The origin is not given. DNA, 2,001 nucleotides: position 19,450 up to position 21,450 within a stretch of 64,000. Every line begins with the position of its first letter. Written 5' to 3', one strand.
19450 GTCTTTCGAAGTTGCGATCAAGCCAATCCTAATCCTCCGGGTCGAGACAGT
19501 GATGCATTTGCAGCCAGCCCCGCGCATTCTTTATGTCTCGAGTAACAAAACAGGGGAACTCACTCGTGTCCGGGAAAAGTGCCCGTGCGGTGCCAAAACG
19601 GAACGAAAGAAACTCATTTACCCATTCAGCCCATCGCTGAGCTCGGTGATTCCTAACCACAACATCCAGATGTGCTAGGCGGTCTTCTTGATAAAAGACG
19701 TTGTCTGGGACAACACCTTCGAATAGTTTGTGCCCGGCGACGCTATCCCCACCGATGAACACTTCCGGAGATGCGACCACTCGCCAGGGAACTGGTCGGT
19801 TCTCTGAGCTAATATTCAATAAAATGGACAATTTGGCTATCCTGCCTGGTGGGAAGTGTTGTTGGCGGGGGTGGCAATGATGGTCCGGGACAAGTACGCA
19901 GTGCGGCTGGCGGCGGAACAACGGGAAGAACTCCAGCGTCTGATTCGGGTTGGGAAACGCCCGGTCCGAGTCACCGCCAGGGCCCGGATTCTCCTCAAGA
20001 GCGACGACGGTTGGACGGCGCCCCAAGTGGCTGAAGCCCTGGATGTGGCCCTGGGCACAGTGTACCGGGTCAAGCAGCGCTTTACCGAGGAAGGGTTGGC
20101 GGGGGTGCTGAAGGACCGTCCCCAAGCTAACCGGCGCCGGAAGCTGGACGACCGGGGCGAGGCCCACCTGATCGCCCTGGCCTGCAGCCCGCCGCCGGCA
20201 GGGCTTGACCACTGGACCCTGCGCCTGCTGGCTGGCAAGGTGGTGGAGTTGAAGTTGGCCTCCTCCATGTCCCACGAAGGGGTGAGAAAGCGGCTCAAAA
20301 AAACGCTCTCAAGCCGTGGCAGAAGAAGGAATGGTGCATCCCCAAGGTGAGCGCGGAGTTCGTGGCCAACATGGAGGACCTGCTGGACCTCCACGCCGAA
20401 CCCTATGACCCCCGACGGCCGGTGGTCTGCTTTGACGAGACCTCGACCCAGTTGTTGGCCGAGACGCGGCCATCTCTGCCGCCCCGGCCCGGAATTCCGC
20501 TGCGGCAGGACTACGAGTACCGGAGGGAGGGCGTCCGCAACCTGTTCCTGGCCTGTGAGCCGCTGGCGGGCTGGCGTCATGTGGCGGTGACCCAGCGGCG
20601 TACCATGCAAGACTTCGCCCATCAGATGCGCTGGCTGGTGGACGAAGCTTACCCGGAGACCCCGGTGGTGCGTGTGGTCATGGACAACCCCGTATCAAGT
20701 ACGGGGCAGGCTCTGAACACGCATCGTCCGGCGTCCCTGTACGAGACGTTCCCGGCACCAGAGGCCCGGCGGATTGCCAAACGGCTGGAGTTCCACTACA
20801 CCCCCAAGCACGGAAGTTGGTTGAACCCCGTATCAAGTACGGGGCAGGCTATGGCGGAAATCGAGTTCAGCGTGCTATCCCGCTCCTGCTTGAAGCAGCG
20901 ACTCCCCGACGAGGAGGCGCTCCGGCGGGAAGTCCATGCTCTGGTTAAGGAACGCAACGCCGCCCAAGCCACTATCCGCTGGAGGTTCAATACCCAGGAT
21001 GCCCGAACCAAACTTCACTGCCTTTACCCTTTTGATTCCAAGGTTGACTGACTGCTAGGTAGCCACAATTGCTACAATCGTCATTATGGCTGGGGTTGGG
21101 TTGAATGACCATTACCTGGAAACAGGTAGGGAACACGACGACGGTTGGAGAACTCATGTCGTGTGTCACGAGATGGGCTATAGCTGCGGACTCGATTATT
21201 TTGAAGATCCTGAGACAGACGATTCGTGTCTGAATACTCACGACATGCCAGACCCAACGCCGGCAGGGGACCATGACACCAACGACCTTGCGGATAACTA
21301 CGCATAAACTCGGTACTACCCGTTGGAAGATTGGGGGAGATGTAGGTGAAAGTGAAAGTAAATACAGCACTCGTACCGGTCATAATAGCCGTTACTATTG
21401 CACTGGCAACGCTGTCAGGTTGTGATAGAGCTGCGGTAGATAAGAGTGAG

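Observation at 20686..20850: Identical 24-nt hairpin cassette inserted in frame twice, next to putative catalytic D and E of the IS630 transposase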

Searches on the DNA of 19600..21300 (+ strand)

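Call 18: search_rna_families(source=window, start=19600, end=21300, threshold=evalue, max_evalue=10)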
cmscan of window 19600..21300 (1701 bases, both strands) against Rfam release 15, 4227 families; matches with E-value up to 10: 3.
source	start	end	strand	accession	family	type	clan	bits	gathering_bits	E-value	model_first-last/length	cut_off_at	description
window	19680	19698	+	RF01111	SBWMV2_UPD-PKk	Cis-reg;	-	15.8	35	9.8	1-21/21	no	Pseudoknot of upstream pseudoknot domain (UPD) of the 3'UTR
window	20701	20752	-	RF01763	Guanidine-III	Cis-reg; riboswitch;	-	15.5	36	2.7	1-67/67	no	Guanidine-III riboswitch aptamer (yKKC-III)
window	20102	20143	+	RF01151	snoU82P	Gene; snRNA; snoRNA; CD-box;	-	13.2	42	2.4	1-55/55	no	Small nucleolar RNA U82P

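Call 39: search_dna_similar(query=window:20683-20718:+, collection=plasmids, mode=distant, max_evalue=1, max_rows=40)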
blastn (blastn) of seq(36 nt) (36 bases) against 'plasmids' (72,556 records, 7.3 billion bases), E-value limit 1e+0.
Records with a match: 2; places in all: 2; records where one place covers at least 80% of the query: 0.
Best place of each record, by identity: 90-95% 2.
By first word of the organism name: Sinorhizobium 1; Palleronia 1.
By predicted mobility (MOB-suite, as given by PLSDB): non-mobilizable 2.
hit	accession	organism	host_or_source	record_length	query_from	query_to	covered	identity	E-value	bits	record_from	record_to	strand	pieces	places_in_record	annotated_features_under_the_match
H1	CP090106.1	Sinorhizobium meliloti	Medicago,Cell culture,Plant nodule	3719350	5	31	75%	92.6%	3e-2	41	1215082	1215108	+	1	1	transposase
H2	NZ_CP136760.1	Palleronia sp. LCG004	cell culture,Intertidal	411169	5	30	72%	92.3%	1e-1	39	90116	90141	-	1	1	none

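Call 40: search_dna_similar(query=window:20683-20718:+, collection=phages, mode=distant, max_evalue=1, max_rows=20)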
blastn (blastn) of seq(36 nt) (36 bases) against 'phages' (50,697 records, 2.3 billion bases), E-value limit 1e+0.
No match.

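Call 41: get_annotated_region(hit=H1, flank=2000)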
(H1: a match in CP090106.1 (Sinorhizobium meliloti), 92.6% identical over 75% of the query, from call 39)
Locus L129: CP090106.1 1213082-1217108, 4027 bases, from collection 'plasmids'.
description: Sinorhizobium meliloti strain Ak57 plasmid pSymB, complete sequence
organism: Sinorhizobium meliloti (NCBI taxid 382)
taxonomy: Bacteria; Pseudomonadota; Alphaproteobacteria; Hyphomicrobiales; Rhizobiaceae; Sinorhizobium; Sinorhizobium meliloti
host: -; source: Medicago,Cell culture,Plant nodule; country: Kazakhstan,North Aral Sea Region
typing (MOB-suite, as given by PLSDB): non-mobilizable
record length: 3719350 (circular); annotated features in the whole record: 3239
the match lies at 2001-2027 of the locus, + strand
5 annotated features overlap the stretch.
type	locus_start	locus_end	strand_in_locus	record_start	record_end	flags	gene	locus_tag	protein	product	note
CDS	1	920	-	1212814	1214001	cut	-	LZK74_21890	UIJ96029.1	TlpA family protein disulfide reductase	-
CDS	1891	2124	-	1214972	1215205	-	-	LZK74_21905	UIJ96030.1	transposase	-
CDS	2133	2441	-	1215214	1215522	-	-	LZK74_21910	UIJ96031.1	HigA family addiction module antitoxin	-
CDS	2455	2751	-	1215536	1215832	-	-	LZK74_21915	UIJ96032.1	type II toxin-antitoxin system RelE/ParE family toxin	-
CDS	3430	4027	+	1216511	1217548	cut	-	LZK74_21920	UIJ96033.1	porin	-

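Call 42: get_annotated_region(hit=H2, flank=1500)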
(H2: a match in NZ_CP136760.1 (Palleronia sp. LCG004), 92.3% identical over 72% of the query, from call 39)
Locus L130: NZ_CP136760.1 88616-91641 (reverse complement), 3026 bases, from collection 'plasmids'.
description: Palleronia sp. LCG004 plasmid unnamed1, complete sequence
organism: Palleronia sp. LCG004 (NCBI taxid 3079304)
taxonomy: Bacteria; Pseudomonadota; Alphaproteobacteria; Rhodobacterales; Roseobacteraceae; Palleronia; Palleronia sp. LCG004
host: -; source: cell culture,Intertidal; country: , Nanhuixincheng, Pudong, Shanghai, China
typing (MOB-suite, as given by PLSDB): non-mobilizable
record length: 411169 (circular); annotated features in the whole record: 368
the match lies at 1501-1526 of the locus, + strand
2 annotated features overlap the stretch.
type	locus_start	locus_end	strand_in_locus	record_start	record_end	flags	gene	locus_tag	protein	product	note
CDS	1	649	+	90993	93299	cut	-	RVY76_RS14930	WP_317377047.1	molybdopterin-dependent oxidoreductase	-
CDS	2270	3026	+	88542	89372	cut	-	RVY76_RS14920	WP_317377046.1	transporter substrate-binding domain-containing protein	-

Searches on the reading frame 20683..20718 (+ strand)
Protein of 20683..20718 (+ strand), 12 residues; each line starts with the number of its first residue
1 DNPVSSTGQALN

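Call 69: search_protein_families(library=pfam, proteins=[L129:1891-2124:-], max_evalue=0.001)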
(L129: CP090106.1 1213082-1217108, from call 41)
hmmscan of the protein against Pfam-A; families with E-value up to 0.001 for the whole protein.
L129:1891-2124:- (77 aa): 0 families
